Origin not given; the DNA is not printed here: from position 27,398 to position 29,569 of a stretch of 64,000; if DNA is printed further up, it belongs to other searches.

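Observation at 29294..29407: DGR-type variable-region fingerprint at the end of a CLec-fold gene, with no template or RT nearby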

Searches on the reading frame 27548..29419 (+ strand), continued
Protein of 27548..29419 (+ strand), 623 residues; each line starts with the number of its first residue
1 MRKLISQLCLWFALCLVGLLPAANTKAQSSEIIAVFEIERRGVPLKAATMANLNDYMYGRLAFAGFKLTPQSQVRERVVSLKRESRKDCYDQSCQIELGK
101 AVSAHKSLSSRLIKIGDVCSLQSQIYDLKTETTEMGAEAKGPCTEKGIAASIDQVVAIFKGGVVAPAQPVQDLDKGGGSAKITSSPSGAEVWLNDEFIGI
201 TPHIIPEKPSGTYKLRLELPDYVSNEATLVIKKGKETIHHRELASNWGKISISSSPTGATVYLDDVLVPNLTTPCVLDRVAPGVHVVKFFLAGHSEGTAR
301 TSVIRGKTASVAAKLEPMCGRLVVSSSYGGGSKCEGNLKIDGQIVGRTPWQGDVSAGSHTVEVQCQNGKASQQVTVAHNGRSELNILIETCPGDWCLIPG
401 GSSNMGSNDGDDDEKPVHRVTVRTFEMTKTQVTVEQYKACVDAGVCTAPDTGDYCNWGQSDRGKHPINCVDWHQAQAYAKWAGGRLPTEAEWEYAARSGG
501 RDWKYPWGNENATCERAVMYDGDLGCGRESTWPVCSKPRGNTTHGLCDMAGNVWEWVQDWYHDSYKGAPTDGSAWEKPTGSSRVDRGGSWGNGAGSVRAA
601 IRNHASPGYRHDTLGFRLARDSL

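Call 14: find_homologous_proteins(query=window:27548-29419:+, max_evalue=1e-20)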
Query window:27548-29419:+ (623 aa): 2461 proteins with E <= 1e-20 among 8000 candidates; the best 120 are listed.
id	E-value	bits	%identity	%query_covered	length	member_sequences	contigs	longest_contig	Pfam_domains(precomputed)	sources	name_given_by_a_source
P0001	0.0e+0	1460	100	100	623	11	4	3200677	PF08308.18,PF03781.23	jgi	jgi:formylglycine-generating enzyme required for sulfatase activity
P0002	0.0e+0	1198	84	100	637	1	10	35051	PF08308.18,PF03781.23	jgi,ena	-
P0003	0.0e+0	1193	84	100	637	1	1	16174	PF08308.18,PF03781.23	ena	-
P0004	0.0e+0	1191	83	100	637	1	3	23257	PF08308.18,PF03781.23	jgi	-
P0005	0.0e+0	1187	83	100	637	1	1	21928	PF08308.18,PF03781.23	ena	-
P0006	0.0e+0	1165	82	100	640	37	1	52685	PF08308.18,PF03781.23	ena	-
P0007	0.0e+0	1162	81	100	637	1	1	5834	PF08308.18,PF03781.23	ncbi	-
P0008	0.0e+0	1158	84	97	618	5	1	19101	PF08308.18,PF03781.23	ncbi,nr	ncbi:MAG TPA: SUMF1/EgtB/PvdO family nonheme iron enzyme [Myxococcota bacterium]|nr:SUMF1/EgtB/PvdO 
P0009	0.0e+0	1146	83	97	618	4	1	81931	PF08308.18,PF03781.23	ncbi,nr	ncbi:MAG TPA: SUMF1/EgtB/PvdO family nonheme iron enzyme [Myxococcota bacterium]|nr:SUMF1/EgtB/PvdO 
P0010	0.0e+0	1107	81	96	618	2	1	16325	PF08308.18,PF03781.23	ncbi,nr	ncbi:MAG TPA: SUMF1/EgtB/PvdO family nonheme iron enzyme [Myxococcota bacterium]|nr:SUMF1/EgtB/PvdO 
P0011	0.0e+0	1096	65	100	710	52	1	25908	PF08308.18,PF03781.23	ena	-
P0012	0.0e+0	1091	80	97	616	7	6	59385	PF08308.18,PF03781.23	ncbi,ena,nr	ncbi:MAG TPA: SUMF1/EgtB/PvdO family nonheme iron enzyme [Myxococcota bacterium]|nr:SUMF1/EgtB/PvdO 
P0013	0.0e+0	1088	62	71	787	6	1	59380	PF08308.18,PF03781.23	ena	-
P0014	0.0e+0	1034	62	100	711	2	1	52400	PF08308.18,PF03781.23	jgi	-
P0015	0.0e+0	1015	71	75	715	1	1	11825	PF08308.18,PF03781.23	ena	-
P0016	2.3e-296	1002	70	75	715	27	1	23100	PF08308.18,PF03781.23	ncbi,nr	ncbi:MAG: Serine/threonine-protein kinase pkn1 [Deltaproteobacteria bacterium ADurb.Bin058]|nr:MAG: 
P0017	2.6e-294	996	69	75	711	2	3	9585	PF08308.18,PF03781.23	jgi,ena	-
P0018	5.0e-293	991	69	75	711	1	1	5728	PF08308.18,PF03781.23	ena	-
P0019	6.6e-293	991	69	75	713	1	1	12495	PF08308.18,PF03781.23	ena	-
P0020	9.8e-285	964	70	75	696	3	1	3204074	PF08308.18,PF03781.23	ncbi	ncbi:MAG: SUMF1/EgtB/PvdO family nonheme iron enzyme [Myxococcota bacterium]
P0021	1.8e-283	960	68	73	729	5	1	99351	PF08308.18,PF03781.23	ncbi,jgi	-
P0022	2.4e-278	943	68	74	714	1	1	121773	PF08308.18,PF03781.23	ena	-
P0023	6.0e-271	918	59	38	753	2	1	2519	PF08308.18,PF13036.12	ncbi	-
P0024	9.6e-267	905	63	75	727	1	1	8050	PF08308.18,PF03781.23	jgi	-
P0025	4.8e-264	896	59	38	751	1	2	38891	PF08308.18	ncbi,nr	ncbi:MAG: PEGA domain protein [Deltaproteobacteria bacterium ADurb.Bin058]|nr:MAG: PEGA domain prote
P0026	1.0e-254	865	63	72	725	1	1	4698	PF08308.18,PF03781.23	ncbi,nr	ncbi:MAG: Serine/threonine-protein kinase pkn1 [Deltaproteobacteria bacterium ADurb.Bin058]|nr:MAG: 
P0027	1.1e-252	858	60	75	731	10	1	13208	PF08308.18,PF03781.23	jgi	-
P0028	6.7e-234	796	77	70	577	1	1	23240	PF08308.18,PF03781.23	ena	-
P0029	1.5e-228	778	90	63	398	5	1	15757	PF08308.18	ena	-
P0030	2.8e-223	761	65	42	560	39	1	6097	PF03781.23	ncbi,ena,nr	ncbi:MAG TPA: formylglycine-generating enzyme family protein [Myxococcota bacterium]|nr:formylglycin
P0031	7.7e-217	740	59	38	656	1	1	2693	PF08308.18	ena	-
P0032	6.4e-216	737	71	73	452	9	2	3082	PF08308.18,PF03781.23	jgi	-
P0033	3.2e-188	645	51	36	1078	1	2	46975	PF03781.23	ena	-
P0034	6.5e-186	638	68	43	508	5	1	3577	PF22820.3,PF08308.18,PF03781.23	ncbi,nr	ncbi:MAG TPA: PEGA domain-containing protein, partial [Myxococcota bacterium]|nr:PEGA domain-contain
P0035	7.0e-177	608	63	37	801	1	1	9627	PF03781.23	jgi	-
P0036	3.9e-173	595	49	71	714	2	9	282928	PF08308.18,PF03781.23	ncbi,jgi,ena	jgi:formylglycine-generating enzyme required for sulfatase activity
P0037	7.0e-168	578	55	39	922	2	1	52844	PF03781.23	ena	-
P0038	1.2e-161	557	62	36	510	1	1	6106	PF03781.23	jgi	jgi:formylglycine-generating enzyme required for sulfatase activity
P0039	1.9e-159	550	56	71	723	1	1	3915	PF22820.3,PF08308.18,PF03781.23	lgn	-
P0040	2.5e-156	540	49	71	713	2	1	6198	PF22820.3,PF08308.18,PF03781.23,PF13620.13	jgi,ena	-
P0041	5.0e-155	535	48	36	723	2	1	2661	PF03781.23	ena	-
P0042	4.9e-154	532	58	36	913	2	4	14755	PF03781.23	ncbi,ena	-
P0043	1.7e-152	527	48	71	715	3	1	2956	PF22820.3,PF08308.18,PF03781.23,PF13620.13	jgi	-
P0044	3.5e-152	526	60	35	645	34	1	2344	PF13364.13,PF08308.18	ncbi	-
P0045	5.5e-147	509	55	42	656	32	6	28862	PF08308.18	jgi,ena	-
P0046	6.2e-147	509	61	34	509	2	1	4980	PF03781.23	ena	-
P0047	2.1e-146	507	59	33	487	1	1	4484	PF03781.23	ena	-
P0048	2.9e-137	477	49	71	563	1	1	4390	PF22820.3,PF08308.18,PF03781.23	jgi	jgi:formylglycine-generating enzyme required for sulfatase activity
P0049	3.3e-137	477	43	63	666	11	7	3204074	PF08308.18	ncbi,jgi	ncbi:MAG: PEGA domain-containing protein [Myxococcota bacterium]|jgi:hypothetical protein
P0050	5.9e-137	476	43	63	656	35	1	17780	PF22820.3,PF08308.18,PF13620.13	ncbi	-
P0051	6.7e-137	476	47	75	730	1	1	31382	PF22820.3,PF08308.18,PF03781.23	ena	-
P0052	6.7e-137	476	45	71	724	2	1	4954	PF22820.3,PF08308.18,PF03781.23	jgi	-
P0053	6.9e-137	476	46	73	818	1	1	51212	PF08308.18,PF03781.23,PF13620.13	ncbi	-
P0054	8.7e-137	475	42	100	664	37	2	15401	PF08308.18,PF03781.23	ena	-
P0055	1.0e-135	472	43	64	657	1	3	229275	PF22820.3,PF08308.18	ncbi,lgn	-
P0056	2.9e-134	467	50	72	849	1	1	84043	PF08308.18,PF03781.23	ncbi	ncbi:MAG: hypothetical protein AMXMBFR64_33140 [Myxococcales bacterium]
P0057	2.9e-132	460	57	37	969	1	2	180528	PF03781.23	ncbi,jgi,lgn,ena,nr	ncbi:MAG TPA: hypothetical protein DCM05_04420 [Elusimicrobia bacterium]|nr:hypothetical protein [El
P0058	5.7e-132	459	52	38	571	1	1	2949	PF03781.23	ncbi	-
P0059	2.6e-131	457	34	96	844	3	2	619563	PF08308.18,PF03781.23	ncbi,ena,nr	ncbi:MAG TPA: SUMF1/EgtB/PvdO family nonheme iron enzyme [Myxococcota bacterium]|nr:SUMF1/EgtB/PvdO 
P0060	1.6e-130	455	49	71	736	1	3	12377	PF22820.3,PF08308.18,PF03781.23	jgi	-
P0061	3.9e-129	450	50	37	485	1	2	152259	PF03781.23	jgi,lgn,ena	-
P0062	2.2e-127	444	47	73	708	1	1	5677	PF08308.18,PF03781.23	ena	-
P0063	2.3e-127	444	53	38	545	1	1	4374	PF03781.23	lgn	-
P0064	2.1e-126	441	52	37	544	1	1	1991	PF03781.23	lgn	-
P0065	2.7e-126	441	53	36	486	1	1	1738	PF03781.23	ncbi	-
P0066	2.7e-126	441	40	99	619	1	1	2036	PF08308.18,PF03781.23,PF13620.13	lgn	-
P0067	3.0e-126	440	63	36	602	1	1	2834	PF03781.23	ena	-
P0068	4.9e-125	436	42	60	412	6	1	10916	PF08308.18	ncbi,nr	ncbi:MAG TPA: PEGA domain-containing protein, partial [Myxococcota bacterium]|nr:PEGA domain-contain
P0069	1.5e-123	431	52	37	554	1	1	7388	PF03781.23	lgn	-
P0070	2.7e-123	431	82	36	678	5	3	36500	PF07714.24,PF00069.32,PF03109.23,PF03781.23,PF01636.30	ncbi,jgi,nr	ncbi:MAG TPA: bifunctional serine/threonine-protein kinase/formylglycine-generating enzyme family pr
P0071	6.6e-122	426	81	37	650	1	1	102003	PF07714.24,PF00069.32,PF03109.23,PF03781.23,PF14531.13,PF01636.30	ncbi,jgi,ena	-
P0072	1.4e-121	425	55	37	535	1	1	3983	PF03781.23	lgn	-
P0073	1.0e-119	419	81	37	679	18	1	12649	PF07714.24,PF00069.32,PF03109.23,PF03781.23,PF14531.13,PF01636.30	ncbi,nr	ncbi:MAG TPA: SUMF1/EgtB/PvdO family nonheme iron enzyme [Oligoflexales bacterium]|nr:SUMF1/EgtB/Pvd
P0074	2.5e-119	418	43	81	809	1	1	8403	PF08308.18,PF03781.23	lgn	-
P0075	9.2e-118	412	95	32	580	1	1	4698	PF08308.18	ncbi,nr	ncbi:MAG: PEGA domain protein [Deltaproteobacteria bacterium ADurb.Bin058]|nr:MAG: PEGA domain prote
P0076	4.1e-116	407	37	99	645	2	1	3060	PF08308.18,PF03781.23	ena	-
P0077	4.2e-116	407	79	36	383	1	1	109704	PF03781.23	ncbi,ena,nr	ncbi:MAG TPA: formylglycine-generating enzyme family protein [Myxococcota bacterium]|nr:formylglycin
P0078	5.8e-116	406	78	36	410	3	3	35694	PF03781.23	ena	-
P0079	1.1e-115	405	79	36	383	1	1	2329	PF03781.23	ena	-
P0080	1.3e-115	405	78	36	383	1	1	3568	PF03781.23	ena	-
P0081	1.4e-115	405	79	36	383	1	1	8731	PF03781.23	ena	-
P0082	1.8e-115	405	79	36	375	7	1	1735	PF03781.23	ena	-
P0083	1.8e-115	405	78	36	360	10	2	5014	PF03781.23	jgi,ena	-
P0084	3.3e-115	404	78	36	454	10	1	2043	PF03781.23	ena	-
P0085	1.2e-114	402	43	36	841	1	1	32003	PF03781.23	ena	-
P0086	2.5e-114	401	55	43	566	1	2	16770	PF08308.18,PF03781.23,PF13620.13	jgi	-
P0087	3.1e-114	401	78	36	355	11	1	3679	PF03781.23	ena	-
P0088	4.1e-114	400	78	36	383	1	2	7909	PF03781.23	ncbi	-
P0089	7.2e-114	399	61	36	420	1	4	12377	PF03781.23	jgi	-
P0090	1.0e-113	399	78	36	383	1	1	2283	PF03781.23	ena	-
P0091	2.6e-113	398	56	43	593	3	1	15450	PF08308.18,PF03781.23,PF13620.13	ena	-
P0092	2.8e-113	398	78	36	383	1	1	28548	PF03781.23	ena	-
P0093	4.8e-113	397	77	36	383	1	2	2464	PF03781.23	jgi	-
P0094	5.5e-113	397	68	36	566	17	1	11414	PF03781.23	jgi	-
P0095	8.4e-113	396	77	37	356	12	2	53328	PF03781.23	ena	-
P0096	3.0e-112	394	78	36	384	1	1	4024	PF03781.23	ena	-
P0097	4.6e-112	394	77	36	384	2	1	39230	PF03781.23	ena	-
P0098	7.7e-111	389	44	60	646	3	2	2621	PF08308.18,PF03781.23,PF13620.13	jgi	-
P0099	3.6e-110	387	77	36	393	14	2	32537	PF03781.23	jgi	-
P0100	7.9e-109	383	47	36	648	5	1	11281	PF08308.18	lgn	-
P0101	4.4e-108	380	45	67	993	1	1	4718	PF00085.27,PF08534.17,PF08308.18,PF03781.23,PF00578.28,PF13620.13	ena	-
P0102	4.4e-108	380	37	99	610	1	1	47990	PF08308.18,PF03781.23,PF13620.13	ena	-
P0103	6.7e-108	380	44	71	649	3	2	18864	PF08308.18,PF04052.19,PF03781.23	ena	-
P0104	7.7e-108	380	50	36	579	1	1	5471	PF03781.23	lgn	-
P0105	1.6e-107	379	37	98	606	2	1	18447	PF08308.18,PF03781.23,PF13620.13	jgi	-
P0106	2.2e-106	375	38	94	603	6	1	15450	PF13715.13,PF08308.18,PF03781.23,PF13620.13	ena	-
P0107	2.7e-105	371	37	100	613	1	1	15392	PF08308.18,PF03781.23,PF13620.13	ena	-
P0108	2.5e-104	368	47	38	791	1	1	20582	PF03781.23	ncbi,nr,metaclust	ncbi:MAG: hypothetical protein A2284_01935 [Deltaproteobacteria bacterium RIFOXYA12_FULL_61_11]|nr:M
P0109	5.1e-104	367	72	36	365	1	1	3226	PF03781.23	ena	-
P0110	1.0e-103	366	59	48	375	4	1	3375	PF08308.18,PF03781.23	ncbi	-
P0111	2.7e-103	365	38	98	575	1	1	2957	PF08308.18,PF03781.23,PF13620.13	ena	-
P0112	2.7e-103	365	48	34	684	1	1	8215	PF08308.18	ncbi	-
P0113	3.1e-103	364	47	36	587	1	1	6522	PF03781.23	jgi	-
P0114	8.3e-103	363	58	49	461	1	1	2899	PF03781.23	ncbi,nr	ncbi:MAG: Serine/threonine-protein kinase pkn1 [Deltaproteobacteria bacterium ADurb.Bin058]|nr:MAG: 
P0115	8.8e-103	363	71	36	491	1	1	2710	PF03781.23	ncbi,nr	ncbi:MAG: Serine/threonine-protein kinase pkn1 [Deltaproteobacteria bacterium ADurb.Bin058]|nr:MAG: 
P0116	3.6e-102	361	58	36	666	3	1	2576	PF08308.18,PF03781.23,PF13620.13,PF14237.12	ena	-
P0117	4.7e-102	360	37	95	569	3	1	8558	PF03781.23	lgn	-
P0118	4.9e-102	360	70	36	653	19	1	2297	PF07714.24,PF00069.32,PF03109.23,PF03781.23,PF14531.13,PF01636.30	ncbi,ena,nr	ncbi:MAG TPA: bifunctional serine/threonine-protein kinase/formylglycine-generating enzyme family pr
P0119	1.8e-101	359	70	36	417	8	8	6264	PF03781.23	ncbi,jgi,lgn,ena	-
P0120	2.5e-101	358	71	36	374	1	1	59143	PF03781.23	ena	-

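Call 15: list_cluster_members(proteins=[P0001, P0006, P0011, P0016, P0008, P0012, P0054, P0002])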
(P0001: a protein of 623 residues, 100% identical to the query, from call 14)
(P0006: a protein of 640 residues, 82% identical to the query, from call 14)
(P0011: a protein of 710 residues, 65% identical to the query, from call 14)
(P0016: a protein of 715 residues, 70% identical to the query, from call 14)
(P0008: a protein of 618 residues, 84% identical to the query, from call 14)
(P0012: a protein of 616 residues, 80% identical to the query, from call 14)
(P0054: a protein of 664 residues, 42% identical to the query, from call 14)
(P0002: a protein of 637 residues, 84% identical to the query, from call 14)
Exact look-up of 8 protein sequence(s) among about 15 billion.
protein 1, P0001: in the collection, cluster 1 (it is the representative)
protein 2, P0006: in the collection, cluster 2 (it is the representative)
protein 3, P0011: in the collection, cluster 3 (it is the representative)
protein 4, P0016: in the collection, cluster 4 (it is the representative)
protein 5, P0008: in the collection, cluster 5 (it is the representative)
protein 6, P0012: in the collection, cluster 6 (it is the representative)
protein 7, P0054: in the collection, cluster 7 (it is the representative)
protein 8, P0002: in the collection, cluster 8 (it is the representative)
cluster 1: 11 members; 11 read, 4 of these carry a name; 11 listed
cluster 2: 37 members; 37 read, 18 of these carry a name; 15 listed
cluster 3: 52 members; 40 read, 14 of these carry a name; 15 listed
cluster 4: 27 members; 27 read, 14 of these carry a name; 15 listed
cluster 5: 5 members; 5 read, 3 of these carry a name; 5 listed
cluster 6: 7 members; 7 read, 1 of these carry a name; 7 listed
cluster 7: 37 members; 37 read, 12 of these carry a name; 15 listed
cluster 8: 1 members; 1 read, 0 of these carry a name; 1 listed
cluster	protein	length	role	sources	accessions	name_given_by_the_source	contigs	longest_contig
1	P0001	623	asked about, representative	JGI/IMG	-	formylglycine-generating enzyme required for sulfatase activity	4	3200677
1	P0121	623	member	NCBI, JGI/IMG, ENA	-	-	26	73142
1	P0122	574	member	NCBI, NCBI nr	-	-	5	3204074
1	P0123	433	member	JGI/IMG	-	formylglycine-generating enzyme required for sulfatase activity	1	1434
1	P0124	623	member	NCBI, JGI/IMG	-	formylglycine-generating enzyme required for sulfatase activity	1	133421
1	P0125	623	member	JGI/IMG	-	formylglycine-generating enzyme required for sulfatase activity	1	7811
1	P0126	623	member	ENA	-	-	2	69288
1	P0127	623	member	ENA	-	-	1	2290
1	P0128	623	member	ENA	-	-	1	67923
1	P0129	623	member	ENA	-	-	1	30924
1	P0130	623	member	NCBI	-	-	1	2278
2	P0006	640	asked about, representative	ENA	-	-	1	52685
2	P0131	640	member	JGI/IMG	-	formylglycine-generating enzyme required for sulfatase activity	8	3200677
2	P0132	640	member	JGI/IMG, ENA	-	formylglycine-generating enzyme required for sulfatase activity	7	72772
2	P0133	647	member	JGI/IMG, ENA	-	formylglycine-generating enzyme required for sulfatase activity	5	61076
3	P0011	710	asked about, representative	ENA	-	-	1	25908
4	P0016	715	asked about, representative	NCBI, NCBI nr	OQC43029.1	MAG: Serine/threonine-protein kinase pkn1 [Deltaproteobacteria bacterium ADurb.Bin058]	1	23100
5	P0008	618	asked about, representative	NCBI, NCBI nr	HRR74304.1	MAG TPA: SUMF1/EgtB/PvdO family nonheme iron enzyme [Myxococcota bacterium] | SUMF1/EgtB/PvdO family nonheme iron enzyme [Myxococcota bacterium]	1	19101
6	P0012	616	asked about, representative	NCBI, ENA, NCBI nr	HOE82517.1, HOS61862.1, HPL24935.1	MAG TPA: SUMF1/EgtB/PvdO family nonheme iron enzyme [Myxococcota bacterium] | SUMF1/EgtB/PvdO family nonheme iron enzyme [Myxococcota bacterium]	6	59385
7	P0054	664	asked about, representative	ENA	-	-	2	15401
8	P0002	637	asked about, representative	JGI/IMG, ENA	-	-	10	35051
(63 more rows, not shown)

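Call 18: find_encoding_contigs(protein=P0006, flank=10000, max_places=3)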
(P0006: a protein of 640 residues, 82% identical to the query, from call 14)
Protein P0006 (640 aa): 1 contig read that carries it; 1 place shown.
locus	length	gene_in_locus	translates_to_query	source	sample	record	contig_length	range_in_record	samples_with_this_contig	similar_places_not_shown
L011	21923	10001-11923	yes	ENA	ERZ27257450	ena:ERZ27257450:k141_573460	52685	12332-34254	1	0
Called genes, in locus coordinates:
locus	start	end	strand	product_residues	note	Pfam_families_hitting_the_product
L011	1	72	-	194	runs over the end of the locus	PF07291:MauE, PF07681:DoxX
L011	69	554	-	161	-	PF00581:Rhodanese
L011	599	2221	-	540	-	PF14561:TPR_20 (faint)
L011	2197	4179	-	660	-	-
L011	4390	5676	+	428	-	PF07884:VKOR, PF13462:Thioredoxin_4, PF01323:DSBA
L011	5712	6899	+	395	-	PF04909:Amidohydro_2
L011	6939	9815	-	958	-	-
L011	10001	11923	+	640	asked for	PF08308:PEGA, PF03781:FGE-sulfatase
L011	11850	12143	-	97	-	-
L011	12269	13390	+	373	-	PF25954:Beta-barrel_RND_2, PF25990:Beta-barrel_YknX (weak), PF25967:RND-MFP_C (weak), PF25975:CzcB_C (faint), PF25989:YknX_C (weak)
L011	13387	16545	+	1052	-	PF00873:ACR_tran, PF03176:MMPL, PF02355:SecD_SecF_C (faint), PF03176:MMPL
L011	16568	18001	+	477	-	PF02321:OEP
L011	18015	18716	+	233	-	PF00072:Response_reg, PF00486:Trans_reg_C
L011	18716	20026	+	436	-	PF00672:HAMP, PF00512:HisKA, PF02518:HATPase_c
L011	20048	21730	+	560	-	PF00485:PRK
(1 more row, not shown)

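Call 19: find_encoding_contigs(protein=P0011, flank=10000, max_places=3)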
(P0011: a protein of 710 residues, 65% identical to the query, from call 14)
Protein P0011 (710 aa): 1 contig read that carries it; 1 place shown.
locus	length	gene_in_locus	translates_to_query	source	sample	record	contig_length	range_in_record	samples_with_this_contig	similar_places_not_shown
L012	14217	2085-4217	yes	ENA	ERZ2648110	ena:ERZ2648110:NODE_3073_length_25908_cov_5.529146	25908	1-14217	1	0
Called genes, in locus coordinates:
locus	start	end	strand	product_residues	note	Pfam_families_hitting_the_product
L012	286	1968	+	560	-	PF03781:FGE-sulfatase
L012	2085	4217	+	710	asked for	PF08308:PEGA, PF03781:FGE-sulfatase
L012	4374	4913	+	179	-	PF00570:HRDC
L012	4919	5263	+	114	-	PF22296:bAvd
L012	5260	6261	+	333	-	PF00078:RVT_1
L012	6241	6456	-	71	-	-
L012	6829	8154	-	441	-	PF04326:SLFN_AlbA_2, PF13749:HATPase_c_4, PF01978:TrmB (faint), PF13412:HTH_24 (weak)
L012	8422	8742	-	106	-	-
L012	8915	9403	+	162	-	-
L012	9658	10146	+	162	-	-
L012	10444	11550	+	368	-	PF02463:SMC_N (weak), PF11398:DUF2813 (faint), PF13175:AAA_15 (weak), PF13476:AAA_23 (weak), PF00005:ABC_tran (faint), PF13304:AAA_21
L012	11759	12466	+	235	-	PF00535:Glycos_transf_2, PF13641:Glyco_tranf_2_3 (weak)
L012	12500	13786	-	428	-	PF01546:Peptidase_M20, PF07687:M20_dimer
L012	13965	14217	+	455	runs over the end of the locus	PF10396:TrmE_N, PF12631:MnmE_helical, PF01926:MMR_HSR1, PF02421:FeoB_N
